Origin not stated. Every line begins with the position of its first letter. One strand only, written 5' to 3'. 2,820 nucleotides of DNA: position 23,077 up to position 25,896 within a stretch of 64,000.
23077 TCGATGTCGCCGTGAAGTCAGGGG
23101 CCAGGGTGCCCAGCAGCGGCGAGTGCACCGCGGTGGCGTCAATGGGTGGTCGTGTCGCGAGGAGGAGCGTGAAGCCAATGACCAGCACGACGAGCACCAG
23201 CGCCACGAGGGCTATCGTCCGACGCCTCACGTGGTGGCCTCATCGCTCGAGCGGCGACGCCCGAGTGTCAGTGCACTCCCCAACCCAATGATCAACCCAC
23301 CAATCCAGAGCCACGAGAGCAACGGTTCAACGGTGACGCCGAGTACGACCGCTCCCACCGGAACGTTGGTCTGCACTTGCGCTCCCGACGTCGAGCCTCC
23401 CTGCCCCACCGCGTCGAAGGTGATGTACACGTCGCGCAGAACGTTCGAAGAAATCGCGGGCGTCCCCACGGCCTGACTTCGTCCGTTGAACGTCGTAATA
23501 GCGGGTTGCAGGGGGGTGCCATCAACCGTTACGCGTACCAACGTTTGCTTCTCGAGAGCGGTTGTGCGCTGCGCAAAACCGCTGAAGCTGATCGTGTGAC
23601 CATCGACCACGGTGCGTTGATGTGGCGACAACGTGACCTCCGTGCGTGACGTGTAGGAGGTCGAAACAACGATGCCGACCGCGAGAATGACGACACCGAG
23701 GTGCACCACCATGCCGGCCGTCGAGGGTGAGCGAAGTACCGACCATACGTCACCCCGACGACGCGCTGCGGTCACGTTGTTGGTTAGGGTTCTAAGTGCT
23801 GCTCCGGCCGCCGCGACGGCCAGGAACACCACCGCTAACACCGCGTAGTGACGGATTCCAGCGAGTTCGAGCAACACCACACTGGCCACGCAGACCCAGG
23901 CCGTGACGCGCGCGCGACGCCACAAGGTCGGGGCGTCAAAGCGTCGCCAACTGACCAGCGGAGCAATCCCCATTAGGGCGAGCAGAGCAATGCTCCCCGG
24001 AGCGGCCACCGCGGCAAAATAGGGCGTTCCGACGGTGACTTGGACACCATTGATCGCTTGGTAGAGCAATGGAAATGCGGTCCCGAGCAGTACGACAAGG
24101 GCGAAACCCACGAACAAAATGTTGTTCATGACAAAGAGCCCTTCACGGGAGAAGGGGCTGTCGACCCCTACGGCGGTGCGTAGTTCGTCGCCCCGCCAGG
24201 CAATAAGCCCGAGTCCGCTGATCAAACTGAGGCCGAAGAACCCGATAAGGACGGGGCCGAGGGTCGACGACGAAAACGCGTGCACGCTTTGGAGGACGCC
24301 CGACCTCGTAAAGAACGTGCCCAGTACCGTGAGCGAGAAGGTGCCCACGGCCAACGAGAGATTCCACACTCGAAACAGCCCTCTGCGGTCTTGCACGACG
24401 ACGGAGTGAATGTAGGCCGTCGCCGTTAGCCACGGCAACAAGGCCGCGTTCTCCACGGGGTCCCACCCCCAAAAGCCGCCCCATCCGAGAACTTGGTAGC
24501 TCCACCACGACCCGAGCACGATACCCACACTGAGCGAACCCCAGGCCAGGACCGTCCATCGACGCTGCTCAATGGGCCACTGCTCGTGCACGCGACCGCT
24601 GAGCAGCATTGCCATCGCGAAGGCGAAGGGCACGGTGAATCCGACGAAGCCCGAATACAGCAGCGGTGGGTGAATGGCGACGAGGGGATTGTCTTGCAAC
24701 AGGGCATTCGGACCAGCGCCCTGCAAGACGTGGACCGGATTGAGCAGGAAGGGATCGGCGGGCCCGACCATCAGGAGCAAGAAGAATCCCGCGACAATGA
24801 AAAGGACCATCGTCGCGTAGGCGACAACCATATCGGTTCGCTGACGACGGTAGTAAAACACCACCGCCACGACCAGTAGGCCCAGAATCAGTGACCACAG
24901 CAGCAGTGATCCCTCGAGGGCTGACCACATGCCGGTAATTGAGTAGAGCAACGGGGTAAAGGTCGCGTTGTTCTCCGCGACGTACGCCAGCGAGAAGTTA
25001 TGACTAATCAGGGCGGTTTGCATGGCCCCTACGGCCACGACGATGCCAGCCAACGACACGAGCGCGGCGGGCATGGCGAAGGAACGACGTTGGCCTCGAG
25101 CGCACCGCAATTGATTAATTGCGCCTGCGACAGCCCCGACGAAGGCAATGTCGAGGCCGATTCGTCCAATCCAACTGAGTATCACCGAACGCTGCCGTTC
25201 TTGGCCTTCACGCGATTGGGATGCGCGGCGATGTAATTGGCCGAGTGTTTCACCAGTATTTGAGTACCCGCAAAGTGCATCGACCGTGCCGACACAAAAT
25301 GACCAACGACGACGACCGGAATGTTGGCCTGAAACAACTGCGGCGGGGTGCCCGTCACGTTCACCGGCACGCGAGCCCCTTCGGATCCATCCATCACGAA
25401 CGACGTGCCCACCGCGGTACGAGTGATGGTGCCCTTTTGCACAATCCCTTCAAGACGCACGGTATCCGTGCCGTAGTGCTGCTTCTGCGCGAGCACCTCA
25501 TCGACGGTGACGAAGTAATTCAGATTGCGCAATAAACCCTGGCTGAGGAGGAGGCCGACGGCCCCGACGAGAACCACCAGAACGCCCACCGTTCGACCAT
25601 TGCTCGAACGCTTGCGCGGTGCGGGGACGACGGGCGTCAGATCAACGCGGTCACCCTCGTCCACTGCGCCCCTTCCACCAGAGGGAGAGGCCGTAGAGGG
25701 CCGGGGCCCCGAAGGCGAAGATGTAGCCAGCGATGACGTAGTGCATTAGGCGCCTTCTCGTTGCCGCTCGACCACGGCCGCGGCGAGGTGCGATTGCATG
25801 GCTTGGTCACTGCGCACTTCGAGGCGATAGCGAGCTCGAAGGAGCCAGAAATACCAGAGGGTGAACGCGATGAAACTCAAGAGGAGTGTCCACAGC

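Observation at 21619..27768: Complete colinear System I (ccmABCDEFGHI) cytochrome c maturation operon in an actinobacterial gene context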

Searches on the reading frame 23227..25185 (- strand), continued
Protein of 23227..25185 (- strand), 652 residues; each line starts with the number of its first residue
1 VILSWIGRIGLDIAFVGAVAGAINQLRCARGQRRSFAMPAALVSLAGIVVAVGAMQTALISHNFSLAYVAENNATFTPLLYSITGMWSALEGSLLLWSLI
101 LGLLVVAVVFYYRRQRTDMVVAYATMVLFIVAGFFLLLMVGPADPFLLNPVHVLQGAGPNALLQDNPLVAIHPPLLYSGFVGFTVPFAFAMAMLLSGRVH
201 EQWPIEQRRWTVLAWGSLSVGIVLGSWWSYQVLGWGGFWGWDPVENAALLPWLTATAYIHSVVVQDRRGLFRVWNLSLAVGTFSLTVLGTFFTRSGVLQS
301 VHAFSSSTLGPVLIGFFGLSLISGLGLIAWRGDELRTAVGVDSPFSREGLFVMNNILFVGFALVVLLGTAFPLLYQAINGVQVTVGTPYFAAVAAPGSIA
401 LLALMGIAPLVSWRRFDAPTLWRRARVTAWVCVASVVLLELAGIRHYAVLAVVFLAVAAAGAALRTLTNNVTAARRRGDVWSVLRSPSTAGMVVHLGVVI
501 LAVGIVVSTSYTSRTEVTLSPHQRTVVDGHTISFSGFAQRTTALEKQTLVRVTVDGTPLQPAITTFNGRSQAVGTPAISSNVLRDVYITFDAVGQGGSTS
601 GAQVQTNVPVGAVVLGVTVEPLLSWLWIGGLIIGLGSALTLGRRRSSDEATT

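Call 19: search_solved_structures(query=window:23227-25185:-, show_alignments=1)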
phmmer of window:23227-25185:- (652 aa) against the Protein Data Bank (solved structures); distinct sequences matched with E-value up to 0.001: 1.
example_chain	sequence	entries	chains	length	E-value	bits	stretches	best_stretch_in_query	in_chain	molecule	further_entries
6zmq_A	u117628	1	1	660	1.1e-101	344.5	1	9-641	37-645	Cytochrome C-type biogenesis protein ccmF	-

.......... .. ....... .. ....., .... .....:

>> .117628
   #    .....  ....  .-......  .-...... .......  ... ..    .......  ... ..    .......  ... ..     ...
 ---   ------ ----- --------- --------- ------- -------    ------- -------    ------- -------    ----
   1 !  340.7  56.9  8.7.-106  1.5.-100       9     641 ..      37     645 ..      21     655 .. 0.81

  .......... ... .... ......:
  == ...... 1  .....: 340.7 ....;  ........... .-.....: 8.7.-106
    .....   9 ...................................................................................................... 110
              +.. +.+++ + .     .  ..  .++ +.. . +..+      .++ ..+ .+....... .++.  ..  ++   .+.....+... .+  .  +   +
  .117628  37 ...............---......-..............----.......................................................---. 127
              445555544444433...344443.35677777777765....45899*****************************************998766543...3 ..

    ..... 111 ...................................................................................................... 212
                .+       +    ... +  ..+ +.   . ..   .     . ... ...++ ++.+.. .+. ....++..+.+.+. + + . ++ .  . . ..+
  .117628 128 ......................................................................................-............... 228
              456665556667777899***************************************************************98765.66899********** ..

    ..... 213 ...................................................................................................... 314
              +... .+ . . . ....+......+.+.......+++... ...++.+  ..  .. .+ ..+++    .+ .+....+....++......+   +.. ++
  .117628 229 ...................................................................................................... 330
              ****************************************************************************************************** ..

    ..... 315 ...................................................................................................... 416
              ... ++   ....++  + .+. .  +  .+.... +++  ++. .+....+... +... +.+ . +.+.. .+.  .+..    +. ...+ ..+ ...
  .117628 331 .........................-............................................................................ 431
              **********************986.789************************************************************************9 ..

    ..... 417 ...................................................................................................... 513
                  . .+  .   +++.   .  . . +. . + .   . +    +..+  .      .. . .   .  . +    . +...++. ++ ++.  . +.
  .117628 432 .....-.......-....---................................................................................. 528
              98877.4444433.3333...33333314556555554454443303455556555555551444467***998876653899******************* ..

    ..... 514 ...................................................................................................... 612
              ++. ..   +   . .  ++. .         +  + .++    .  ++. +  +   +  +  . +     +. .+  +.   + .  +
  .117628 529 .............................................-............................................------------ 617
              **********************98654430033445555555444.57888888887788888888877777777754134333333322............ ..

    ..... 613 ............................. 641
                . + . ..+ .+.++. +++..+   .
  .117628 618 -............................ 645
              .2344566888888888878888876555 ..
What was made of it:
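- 23227..25185 (-): ccmF, the holocytochrome c synthase core (652 aa). The match to Thermus thermophilus CcmF in PDB 6ZMQ gives 1.1e-101 (call 19).
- Closest known: Thermus thermophilus CcmF. Same: 6ZMQ is the best solved-structure relative: 1.1e-101 over residues 9-641 (call 19).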

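Call 44: search_protein_representatives(protein=window:23227-25185:-)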
Query: 652 residues. Proteins with E-value up to 0.001 (for the whole library): 9895; up to 1e-10: 6281; up to 1e-30: 3054. The best 150 are listed.
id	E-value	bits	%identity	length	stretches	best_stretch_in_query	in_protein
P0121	5.2e-203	692.5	74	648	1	1-430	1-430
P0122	8.6e-157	539.8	64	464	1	40-432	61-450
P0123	4.7e-153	527.5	46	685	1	11-645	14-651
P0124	7.1e-150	517.0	46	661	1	27-644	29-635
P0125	1.5e-139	482.9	45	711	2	117-645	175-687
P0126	2.1e-139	482.4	61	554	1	41-417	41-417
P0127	1.4e-136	473.1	44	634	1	10-640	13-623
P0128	2.3e-136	472.4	42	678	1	6-643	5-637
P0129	5.9e-135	467.7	44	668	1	13-640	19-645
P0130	1.8e-134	466.1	56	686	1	27-490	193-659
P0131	2.8e-132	458.9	42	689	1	7-642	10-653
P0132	4.1e-132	458.3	42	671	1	6-639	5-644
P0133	9.9e-132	457.1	42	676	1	10-646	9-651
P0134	6.1e-128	444.5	40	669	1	41-641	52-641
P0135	6.2e-128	444.5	49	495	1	162-641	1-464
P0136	1.0e-126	440.5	43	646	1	3-644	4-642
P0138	4.5e-126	438.4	41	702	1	3-642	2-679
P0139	6.4e-126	437.9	38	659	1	6-641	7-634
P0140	2.7e-125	435.8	42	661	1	2-642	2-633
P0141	1.2e-122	427.0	42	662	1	14-649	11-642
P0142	3.0e-122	425.7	42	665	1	10-642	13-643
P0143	4.0e-122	425.3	41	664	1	11-641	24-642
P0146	6.4e-119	414.7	41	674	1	33-641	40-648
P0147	1.1e-117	410.7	42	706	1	13-639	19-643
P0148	1.1e-117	410.7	39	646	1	13-646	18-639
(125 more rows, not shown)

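Call 45: list_cluster_members(proteins=[P0123, P0124, P0125, P0127, P0128, P0129, P0131, P0132, P0133, P0134])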
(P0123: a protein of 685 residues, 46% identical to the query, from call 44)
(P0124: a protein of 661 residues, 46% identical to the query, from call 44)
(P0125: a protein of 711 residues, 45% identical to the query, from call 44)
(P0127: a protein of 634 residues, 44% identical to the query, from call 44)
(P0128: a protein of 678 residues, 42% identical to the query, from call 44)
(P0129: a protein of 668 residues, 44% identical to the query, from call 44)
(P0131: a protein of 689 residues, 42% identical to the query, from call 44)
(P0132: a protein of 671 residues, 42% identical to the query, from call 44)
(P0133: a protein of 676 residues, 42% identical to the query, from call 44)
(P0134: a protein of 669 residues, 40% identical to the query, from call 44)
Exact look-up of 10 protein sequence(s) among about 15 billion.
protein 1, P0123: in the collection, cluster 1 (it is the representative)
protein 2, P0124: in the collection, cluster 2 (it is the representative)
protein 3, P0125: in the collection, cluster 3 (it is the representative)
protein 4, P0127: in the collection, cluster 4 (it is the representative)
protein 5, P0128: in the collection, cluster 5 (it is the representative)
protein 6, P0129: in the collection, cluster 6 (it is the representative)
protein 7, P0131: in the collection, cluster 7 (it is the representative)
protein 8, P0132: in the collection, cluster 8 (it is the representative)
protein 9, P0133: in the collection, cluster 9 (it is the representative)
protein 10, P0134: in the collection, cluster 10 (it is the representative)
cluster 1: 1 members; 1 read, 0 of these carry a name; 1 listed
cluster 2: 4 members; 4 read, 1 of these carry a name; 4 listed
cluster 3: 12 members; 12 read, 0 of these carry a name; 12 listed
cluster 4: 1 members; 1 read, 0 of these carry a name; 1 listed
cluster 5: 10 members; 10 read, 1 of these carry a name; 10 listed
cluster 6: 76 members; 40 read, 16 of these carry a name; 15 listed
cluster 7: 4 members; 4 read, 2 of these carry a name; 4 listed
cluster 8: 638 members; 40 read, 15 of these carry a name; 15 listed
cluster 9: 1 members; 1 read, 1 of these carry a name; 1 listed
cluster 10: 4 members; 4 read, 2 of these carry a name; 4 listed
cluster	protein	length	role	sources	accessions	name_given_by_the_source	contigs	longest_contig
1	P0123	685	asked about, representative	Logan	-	-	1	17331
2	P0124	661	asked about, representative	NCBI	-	-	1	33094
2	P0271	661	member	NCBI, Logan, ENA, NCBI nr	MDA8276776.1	MAG: cytochrome c biogenesis protein CcsA [Actinomycetota bacterium] | cytochrome c biogenesis protein CcsA [Actinomycetota bacterium]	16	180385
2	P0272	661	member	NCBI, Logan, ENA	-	-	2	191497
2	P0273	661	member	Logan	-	-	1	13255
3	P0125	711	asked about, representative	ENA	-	-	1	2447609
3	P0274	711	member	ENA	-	-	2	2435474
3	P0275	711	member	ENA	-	-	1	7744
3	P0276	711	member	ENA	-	-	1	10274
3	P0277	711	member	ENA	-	-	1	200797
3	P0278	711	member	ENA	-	-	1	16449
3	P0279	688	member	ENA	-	-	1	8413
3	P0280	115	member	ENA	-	-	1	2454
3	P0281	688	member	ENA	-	-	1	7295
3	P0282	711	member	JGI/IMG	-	-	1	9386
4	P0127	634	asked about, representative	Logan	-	-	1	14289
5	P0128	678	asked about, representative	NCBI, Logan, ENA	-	-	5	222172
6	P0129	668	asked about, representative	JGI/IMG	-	-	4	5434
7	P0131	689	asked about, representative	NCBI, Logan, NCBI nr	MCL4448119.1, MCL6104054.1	MAG: cytochrome c biogenesis protein CcsA [Actinobacteria bacterium] | cytochrome c biogenesis protein CcsA [Actinomycetota bacterium]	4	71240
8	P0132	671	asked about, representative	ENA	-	-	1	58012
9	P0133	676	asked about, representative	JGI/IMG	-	cytochrome c-type biogenesis protein CcmF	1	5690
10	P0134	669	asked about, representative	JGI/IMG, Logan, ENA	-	cytochrome c-type biogenesis protein CcmF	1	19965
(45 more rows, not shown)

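Call 46: list_cluster_members(proteins=[P0136, P0138, P0139, P0140, P0141, P0142, P0143, P0146, P0147, P0148])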
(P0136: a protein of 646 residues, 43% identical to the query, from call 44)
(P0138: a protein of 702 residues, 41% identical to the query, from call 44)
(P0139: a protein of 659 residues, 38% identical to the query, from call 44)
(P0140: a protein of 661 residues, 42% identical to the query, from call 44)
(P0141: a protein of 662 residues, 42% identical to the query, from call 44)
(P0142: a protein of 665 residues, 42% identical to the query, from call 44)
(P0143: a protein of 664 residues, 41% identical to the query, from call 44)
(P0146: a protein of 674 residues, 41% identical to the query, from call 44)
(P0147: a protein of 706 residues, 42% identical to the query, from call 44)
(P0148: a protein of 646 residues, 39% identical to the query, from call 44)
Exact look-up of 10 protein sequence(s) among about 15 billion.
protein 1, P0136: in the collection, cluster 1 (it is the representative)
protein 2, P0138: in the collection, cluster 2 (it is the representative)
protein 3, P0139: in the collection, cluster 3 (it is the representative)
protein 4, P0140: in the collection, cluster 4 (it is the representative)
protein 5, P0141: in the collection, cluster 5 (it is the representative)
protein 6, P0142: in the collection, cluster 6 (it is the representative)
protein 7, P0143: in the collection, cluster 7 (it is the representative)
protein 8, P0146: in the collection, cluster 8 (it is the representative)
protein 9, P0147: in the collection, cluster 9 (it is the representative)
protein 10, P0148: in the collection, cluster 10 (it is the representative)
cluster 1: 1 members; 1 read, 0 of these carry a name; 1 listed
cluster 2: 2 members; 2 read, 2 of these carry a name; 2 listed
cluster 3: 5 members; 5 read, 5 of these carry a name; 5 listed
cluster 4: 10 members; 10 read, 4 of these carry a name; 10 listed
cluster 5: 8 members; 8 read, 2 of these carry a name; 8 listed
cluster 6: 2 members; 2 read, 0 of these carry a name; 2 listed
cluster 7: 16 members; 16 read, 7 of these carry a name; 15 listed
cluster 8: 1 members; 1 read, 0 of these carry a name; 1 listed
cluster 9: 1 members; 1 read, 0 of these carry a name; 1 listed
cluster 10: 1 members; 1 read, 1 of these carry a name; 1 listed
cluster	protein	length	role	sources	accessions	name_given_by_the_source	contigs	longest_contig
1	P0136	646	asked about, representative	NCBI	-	-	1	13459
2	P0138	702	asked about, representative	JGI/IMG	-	cytochrome c-type biogenesis protein CcmF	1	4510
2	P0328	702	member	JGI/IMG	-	cytochrome c-type biogenesis protein CcmF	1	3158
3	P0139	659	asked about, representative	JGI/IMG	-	cytochrome c-type biogenesis protein CcmF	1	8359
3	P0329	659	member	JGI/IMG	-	cytochrome c-type biogenesis protein CcmF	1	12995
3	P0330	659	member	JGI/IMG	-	cytochrome c-type biogenesis protein CcmF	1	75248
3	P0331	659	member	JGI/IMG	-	cytochrome c-type biogenesis protein CcmF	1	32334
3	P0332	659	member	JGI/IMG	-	cytochrome c-type biogenesis protein CcmF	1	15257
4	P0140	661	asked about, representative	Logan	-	-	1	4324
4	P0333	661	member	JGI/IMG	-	cytochrome c-type biogenesis protein CcmF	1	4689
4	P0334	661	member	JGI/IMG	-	cytochrome c-type biogenesis protein CcmF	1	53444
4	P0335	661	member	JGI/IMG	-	cytochrome c-type biogenesis protein CcmF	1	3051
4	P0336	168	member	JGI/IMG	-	cytochrome c-type biogenesis protein CcmF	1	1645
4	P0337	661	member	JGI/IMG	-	-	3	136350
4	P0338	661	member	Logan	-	-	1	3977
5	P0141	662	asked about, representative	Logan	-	-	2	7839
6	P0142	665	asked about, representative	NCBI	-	-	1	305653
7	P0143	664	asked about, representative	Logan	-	-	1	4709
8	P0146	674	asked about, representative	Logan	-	-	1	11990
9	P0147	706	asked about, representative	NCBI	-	-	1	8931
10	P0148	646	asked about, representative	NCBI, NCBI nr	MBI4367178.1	MAG: heme lyase CcmF/NrfE family subunit [Deltaproteobacteria bacterium] | heme lyase CcmF/NrfE family subunit [Deltaproteobacteria bacterium]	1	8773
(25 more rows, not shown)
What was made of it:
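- Closest known: Thermus thermophilus CcmF. Same: Deinococcus radiodurans CcmF is 41% identical (calls 44, 46).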

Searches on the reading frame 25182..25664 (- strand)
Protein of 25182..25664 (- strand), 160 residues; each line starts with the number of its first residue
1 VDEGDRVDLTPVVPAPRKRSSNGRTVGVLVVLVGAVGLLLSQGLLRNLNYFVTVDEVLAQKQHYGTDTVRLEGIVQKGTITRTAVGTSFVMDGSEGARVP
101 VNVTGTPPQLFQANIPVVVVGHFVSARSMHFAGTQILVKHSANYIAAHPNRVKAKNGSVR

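Call 3: search_protein_families(library=pfam, proteins=[window:25182-25664:-], max_evalue=0.01)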
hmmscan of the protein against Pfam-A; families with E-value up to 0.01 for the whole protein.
window:25182-25664:- (160 aa): 1 family
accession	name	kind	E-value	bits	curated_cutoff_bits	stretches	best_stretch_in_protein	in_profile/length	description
PF03100.22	CcmE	-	4.5e-19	69.1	24.6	1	49-145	2-97/99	CcmE domain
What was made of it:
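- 25182..25664 (-): ccmE, the membrane-anchored heme chaperone (160 aa). PF03100 gives 4.5e-19 (call 3).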

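Call 4: search_protein_families(library=ncbifam, proteins=[window:25182-25664:-], max_evalue=0.01)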
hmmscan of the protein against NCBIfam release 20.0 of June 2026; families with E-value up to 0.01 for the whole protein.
window:25182-25664:- (160 aa): 8 families
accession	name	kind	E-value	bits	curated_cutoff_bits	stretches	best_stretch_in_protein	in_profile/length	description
NF009727.0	PRK13254.1-1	equivalog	1e-22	80.4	126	1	22-149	8-132/144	cytochrome c maturation protein CcmE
NF009731.0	PRK13254.1-5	equivalog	6.8e-16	58.3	152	1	27-146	13-128/155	cytochrome c maturation protein CcmE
NF009729.0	PRK13254.1-3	equivalog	6.3e-13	48.7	171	1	27-146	14-130/155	cytochrome c maturation protein CcmE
NF009730.0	PRK13254.1-4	equivalog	2.2e-11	43.9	310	1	17-147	25-150/165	cytochrome c maturation protein CcmE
NF009637.0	PRK13159.1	equivalog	2.1e-10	40.9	247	1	26-146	13-129/156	cytochrome c maturation protein CcmE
NF009728.0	PRK13254.1-2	equivalog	2.7e-10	40.3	221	1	25-155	11-135/153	cytochrome c maturation protein CcmE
NF009638.0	PRK13165.1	equivalog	5.3e-09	35.8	186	1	24-147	11-137/161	cytochrome c maturation protein CcmE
NF009635.0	PRK13150.1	equivalog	2.9e-06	27.2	264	1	28-149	12-139/159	cytochrome c maturation protein CcmE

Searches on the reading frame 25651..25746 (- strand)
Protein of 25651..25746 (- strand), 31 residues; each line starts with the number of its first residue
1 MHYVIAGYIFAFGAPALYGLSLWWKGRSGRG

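Call 3: search_protein_families(library=pfam, proteins=[window:25651-25746:-], max_evalue=0.01)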
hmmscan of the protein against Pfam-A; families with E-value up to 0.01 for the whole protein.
window:25651-25746:- (31 aa): 0 families

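Call 4: search_protein_families(library=ncbifam, proteins=[window:25651-25746:-], max_evalue=0.01)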
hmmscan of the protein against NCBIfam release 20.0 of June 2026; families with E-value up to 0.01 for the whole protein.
window:25651-25746:- (31 aa): 0 families
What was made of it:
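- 25651..25746 (-): ccmD, a 31-aa single-pass membrane peptide. No family model matches (calls 3, 4).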
